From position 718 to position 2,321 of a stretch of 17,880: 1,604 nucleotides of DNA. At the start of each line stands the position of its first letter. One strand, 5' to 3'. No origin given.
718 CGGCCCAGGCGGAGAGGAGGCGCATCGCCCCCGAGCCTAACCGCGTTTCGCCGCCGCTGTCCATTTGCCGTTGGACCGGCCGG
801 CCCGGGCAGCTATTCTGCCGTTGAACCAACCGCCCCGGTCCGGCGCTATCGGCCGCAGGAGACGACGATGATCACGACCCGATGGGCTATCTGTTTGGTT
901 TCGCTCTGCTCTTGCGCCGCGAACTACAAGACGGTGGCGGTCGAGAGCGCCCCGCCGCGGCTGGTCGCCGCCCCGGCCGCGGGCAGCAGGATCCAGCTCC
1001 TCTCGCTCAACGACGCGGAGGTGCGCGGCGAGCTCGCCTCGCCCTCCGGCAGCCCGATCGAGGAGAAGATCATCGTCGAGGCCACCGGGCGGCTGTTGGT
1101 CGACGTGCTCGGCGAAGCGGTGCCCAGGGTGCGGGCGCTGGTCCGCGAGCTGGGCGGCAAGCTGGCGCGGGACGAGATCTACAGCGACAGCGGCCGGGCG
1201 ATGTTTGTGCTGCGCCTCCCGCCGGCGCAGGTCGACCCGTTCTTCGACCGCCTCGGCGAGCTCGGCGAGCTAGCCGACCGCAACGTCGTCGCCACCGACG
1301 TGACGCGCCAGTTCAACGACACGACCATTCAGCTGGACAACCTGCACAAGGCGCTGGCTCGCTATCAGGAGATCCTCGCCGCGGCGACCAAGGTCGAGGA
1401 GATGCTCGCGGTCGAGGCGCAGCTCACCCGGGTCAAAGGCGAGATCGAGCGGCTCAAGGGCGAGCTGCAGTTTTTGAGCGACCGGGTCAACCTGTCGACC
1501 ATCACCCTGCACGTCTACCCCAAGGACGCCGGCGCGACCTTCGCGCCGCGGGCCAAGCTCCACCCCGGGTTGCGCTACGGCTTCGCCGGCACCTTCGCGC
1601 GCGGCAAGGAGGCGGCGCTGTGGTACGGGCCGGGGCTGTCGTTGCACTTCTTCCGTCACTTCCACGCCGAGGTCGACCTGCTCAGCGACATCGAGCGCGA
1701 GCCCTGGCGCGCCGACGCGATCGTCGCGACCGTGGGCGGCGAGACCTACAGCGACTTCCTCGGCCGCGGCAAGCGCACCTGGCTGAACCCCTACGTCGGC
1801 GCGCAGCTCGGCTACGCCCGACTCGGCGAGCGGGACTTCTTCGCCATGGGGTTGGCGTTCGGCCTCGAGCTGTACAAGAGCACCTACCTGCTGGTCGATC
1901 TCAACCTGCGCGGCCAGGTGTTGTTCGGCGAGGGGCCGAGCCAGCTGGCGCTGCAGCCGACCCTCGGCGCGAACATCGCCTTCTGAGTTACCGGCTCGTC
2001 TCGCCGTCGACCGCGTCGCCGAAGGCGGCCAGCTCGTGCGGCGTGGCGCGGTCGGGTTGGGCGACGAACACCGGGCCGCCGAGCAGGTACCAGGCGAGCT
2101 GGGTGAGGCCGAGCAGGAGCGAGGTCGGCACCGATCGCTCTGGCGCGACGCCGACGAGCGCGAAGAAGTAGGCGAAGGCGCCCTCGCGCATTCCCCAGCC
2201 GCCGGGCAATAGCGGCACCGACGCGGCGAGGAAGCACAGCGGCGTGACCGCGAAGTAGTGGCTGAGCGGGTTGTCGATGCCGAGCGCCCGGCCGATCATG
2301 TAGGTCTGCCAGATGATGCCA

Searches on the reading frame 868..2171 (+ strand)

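Call 35: search_protein_families(library=pfam, proteins=[window:882-2171:+], max_evalue=0.001)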
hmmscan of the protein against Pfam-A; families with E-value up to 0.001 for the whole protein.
window:882-2171:+ (429 aa): 0 families

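Call 38: search_protein_families(library=pfam, proteins=[window:868-1986:+], max_evalue=0.001)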
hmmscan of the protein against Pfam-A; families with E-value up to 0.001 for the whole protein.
window:868-1986:+ (372 aa): 1 family
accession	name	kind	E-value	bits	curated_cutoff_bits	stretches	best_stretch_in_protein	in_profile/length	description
PF14257.11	DUF4349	-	4e-39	134.6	27.7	1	67-243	2-184/213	Domain of unknown function (DUF4349)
